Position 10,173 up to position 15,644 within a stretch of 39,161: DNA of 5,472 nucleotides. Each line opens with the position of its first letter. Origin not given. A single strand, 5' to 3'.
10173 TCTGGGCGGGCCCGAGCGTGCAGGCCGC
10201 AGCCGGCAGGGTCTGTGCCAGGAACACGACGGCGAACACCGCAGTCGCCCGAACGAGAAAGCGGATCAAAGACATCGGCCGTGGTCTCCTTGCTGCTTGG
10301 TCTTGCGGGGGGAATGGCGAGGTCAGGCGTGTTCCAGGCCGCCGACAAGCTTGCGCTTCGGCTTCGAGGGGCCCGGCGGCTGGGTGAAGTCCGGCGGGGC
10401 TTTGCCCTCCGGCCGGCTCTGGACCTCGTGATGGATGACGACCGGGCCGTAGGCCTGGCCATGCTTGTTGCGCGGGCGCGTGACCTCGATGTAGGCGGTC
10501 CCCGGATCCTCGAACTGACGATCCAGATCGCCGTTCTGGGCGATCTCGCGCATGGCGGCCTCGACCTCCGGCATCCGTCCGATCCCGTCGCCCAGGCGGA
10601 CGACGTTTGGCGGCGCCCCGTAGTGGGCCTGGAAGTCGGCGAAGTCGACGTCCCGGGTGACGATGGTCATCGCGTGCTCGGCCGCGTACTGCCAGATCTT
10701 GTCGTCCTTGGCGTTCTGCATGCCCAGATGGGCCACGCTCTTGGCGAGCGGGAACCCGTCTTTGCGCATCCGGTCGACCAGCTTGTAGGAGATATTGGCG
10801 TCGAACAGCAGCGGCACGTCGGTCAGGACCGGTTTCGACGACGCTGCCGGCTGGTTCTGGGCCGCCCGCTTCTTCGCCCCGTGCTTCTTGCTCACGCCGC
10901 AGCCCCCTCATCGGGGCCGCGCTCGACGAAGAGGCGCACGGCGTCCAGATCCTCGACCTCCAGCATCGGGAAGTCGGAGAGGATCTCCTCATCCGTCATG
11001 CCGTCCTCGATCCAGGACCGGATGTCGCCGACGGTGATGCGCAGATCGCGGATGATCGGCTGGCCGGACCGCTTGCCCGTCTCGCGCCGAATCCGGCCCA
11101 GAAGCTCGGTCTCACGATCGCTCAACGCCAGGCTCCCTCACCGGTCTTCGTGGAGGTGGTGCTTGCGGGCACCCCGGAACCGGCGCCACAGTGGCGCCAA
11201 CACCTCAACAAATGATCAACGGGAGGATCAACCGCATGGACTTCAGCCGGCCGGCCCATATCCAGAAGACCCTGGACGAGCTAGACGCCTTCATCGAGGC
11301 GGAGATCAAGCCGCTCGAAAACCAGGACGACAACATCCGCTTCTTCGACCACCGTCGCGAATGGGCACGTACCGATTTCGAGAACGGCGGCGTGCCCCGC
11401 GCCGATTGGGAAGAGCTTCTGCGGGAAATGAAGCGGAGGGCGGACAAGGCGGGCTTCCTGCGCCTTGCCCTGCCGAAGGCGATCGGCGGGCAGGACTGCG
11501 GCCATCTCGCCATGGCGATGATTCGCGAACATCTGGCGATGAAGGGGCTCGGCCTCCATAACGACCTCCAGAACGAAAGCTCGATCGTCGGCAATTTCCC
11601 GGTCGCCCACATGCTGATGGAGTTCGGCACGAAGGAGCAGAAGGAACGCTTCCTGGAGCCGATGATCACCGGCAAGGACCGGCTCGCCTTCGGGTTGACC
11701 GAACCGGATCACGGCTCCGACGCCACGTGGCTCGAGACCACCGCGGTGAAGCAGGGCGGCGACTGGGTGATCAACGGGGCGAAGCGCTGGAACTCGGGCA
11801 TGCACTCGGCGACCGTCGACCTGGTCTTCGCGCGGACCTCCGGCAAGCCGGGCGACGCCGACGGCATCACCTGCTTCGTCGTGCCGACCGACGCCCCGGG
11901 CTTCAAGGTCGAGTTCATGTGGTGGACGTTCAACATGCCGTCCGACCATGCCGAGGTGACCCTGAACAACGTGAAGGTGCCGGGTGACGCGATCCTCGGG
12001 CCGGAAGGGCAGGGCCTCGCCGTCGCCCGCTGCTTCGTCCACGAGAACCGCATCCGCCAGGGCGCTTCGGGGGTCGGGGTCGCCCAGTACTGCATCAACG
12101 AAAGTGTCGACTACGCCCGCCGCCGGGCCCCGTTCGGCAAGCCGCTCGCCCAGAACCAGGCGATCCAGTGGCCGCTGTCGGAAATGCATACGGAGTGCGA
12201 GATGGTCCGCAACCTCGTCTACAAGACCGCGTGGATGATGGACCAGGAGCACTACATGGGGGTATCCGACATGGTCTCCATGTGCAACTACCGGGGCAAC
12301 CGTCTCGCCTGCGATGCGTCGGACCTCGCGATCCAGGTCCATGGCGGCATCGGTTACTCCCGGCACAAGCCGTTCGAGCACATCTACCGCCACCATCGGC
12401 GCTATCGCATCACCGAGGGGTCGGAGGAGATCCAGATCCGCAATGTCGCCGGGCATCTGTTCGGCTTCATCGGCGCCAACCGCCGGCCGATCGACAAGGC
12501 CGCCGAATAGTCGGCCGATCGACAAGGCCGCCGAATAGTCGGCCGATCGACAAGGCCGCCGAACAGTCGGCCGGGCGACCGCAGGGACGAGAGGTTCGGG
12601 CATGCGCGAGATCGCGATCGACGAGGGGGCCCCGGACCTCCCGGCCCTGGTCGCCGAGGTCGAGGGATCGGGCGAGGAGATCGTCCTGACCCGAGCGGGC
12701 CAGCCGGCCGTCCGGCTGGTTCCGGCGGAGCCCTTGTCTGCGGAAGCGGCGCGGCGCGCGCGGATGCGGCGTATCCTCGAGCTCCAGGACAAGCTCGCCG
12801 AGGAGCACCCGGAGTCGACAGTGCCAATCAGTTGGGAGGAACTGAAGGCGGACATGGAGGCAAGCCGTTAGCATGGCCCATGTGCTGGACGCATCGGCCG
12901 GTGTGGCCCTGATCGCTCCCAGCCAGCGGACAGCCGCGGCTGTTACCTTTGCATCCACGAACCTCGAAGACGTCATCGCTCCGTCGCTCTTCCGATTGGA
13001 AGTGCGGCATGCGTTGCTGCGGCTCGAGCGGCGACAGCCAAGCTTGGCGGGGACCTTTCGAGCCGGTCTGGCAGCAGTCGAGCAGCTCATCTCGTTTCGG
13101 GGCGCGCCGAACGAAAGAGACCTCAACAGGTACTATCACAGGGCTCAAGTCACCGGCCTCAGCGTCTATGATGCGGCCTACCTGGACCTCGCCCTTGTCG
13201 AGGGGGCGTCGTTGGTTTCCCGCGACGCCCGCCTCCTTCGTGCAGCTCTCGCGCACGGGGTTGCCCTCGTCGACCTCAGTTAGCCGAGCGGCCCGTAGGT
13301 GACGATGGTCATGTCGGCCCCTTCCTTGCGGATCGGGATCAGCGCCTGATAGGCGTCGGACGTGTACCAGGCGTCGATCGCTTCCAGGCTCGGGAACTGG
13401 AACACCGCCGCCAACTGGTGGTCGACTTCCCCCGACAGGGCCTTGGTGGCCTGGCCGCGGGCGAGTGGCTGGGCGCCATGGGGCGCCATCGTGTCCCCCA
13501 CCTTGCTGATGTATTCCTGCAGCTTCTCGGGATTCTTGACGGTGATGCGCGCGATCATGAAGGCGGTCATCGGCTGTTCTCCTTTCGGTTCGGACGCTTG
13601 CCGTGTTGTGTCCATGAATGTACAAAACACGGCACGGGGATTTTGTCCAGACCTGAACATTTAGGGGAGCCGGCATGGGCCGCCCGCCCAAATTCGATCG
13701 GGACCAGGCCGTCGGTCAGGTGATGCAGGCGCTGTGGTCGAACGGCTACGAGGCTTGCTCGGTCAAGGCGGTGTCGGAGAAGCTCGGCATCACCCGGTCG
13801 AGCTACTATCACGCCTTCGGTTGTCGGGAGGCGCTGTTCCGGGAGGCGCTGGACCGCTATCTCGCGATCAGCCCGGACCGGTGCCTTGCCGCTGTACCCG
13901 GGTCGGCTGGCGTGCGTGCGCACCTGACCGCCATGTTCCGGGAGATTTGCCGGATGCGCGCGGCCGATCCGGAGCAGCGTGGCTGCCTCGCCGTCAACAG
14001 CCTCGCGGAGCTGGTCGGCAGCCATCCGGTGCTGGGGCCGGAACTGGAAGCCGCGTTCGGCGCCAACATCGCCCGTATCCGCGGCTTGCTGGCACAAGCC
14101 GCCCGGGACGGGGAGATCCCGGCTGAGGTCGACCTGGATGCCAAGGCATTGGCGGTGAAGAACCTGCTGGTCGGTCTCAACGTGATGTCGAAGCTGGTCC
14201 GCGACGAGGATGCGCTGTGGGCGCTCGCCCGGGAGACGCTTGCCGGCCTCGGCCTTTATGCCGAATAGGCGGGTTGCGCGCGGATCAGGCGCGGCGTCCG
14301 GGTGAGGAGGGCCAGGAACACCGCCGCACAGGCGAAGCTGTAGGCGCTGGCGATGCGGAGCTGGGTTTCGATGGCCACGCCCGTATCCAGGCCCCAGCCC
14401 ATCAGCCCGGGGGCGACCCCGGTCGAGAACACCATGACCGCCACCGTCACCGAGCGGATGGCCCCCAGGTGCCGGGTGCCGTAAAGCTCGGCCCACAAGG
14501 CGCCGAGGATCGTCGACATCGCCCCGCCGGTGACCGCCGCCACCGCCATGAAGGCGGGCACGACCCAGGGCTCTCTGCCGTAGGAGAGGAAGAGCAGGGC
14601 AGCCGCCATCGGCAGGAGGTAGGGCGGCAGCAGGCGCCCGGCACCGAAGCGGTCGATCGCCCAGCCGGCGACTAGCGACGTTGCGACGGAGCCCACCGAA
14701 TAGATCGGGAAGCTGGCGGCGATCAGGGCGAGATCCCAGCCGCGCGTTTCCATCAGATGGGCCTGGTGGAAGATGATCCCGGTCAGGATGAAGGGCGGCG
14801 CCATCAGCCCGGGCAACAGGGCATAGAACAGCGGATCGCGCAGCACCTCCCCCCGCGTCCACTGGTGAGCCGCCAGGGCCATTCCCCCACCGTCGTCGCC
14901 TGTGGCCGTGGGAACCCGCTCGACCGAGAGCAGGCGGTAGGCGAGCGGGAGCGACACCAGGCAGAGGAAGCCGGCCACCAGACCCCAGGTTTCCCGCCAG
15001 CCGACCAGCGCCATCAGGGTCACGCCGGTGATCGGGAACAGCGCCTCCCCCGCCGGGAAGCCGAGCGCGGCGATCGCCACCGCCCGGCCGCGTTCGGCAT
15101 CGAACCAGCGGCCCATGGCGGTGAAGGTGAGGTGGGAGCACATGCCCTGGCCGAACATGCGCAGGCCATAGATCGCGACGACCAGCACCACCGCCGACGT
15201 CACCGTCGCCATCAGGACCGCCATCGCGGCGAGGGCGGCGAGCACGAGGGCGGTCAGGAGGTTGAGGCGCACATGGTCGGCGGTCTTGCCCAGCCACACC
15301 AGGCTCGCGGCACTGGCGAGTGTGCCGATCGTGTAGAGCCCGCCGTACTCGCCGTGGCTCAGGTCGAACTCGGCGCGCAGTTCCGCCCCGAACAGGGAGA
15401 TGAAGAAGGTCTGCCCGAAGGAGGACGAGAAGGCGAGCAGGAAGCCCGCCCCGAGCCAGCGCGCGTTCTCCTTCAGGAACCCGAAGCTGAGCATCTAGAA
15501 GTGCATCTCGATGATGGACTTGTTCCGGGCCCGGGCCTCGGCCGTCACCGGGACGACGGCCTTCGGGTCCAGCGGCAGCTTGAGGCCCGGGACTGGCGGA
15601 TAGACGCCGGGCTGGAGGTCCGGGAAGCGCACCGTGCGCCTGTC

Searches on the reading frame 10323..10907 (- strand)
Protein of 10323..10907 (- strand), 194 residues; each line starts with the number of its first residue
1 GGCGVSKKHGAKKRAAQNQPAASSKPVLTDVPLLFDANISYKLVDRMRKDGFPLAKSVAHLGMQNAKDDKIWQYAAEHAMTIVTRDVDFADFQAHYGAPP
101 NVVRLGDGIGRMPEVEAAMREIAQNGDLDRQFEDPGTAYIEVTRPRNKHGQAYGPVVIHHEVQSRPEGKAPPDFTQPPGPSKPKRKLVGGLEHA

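Call 15: search_protein_families(library=pfam, proteins=[window:10323-10907:-], max_evalue=0.01)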
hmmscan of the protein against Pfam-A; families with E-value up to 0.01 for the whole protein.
window:10323-10907:- (194 aa): 1 family
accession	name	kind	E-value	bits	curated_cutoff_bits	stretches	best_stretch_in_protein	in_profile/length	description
PF18480.7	DUF5615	-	4.8e-20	71.9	23.8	1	33-123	3-92/110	Domain of unknown function (DUF5615)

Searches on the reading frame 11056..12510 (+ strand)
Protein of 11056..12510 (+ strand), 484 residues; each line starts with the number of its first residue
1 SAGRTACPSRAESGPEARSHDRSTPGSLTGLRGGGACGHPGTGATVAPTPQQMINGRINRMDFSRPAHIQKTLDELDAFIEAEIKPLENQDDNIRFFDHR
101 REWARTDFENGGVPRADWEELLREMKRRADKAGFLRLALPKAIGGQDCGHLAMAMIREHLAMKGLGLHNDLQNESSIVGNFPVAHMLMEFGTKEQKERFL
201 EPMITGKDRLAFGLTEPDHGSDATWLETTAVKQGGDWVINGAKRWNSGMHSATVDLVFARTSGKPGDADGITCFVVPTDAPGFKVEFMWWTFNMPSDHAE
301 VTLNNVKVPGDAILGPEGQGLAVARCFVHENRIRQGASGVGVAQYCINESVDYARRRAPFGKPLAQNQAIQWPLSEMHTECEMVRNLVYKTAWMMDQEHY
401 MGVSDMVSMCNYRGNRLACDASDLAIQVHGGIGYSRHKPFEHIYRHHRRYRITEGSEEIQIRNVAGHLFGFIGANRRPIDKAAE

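Call 15: search_protein_families(library=pfam, proteins=[window:11056-12510:+], max_evalue=0.01)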
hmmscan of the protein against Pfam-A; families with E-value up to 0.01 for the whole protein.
window:11056-12510:+ (484 aa): 5 families
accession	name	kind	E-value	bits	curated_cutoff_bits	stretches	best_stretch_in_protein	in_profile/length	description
PF00441.29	Acyl-CoA_dh_1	-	1.4e-42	145.9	22.4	1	318-467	1-148/150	Acyl-CoA dehydrogenase, C-terminal domain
PF02770.24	Acyl-CoA_dh_M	-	5.1e-21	75.1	33.3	1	211-306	1-97/97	Acyl-CoA dehydrogenase, middle domain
PF02771.21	Acyl-CoA_dh_N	-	1.9e-12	48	22.9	1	103-207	14-113/113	Acyl-CoA dehydrogenase, N-terminal domain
PF08028.16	Acyl-CoA_dh_2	-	1.1e-07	32.7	22.7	1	335-445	3-121/134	Acyl-CoA dehydrogenase, C-terminal domain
PF11794.13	HpaB_N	-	0.0092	16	35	0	238-285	179-227/270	4-hydroxyphenylacetate 3-hydroxylase N terminal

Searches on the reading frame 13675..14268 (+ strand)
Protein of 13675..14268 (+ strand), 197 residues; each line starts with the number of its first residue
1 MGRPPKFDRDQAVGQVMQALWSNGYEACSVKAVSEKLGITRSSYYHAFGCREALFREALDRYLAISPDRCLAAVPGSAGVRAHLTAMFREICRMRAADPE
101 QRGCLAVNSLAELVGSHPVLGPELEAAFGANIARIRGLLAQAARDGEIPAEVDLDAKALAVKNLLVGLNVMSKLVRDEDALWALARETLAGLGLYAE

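Call 15: search_protein_families(library=pfam, proteins=[window:13675-14268:+], max_evalue=0.01)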
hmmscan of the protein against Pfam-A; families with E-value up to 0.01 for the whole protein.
window:13675-14268:+ (197 aa): 3 families
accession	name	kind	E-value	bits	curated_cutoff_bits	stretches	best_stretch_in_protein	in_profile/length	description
PF16925.10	TetR_C_13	-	2.2e-13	51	27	1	83-182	4-103/109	Tetracyclin repressor-like, C-terminal domain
PF00440.29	TetR_N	-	2.1e-06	27.9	24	1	20-58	9-47/47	Bacterial regulatory proteins, tetR family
PF16859.10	TetR_C_11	-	4.5e-05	24.2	32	1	78-180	5-101/113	Tetracyclin repressor-like, C-terminal domain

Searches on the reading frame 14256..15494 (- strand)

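Call 15: search_protein_families(library=pfam, proteins=[window:14256-15494:-], max_evalue=0.01)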
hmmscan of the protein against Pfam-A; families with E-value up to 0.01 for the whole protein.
window:14256-15494:- (412 aa): 1 family
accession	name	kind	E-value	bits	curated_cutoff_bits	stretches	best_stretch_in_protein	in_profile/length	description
PF07690.21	MFS_1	-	3.2e-28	99.1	33.4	2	18-259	2-241/347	Major Facilitator Superfamily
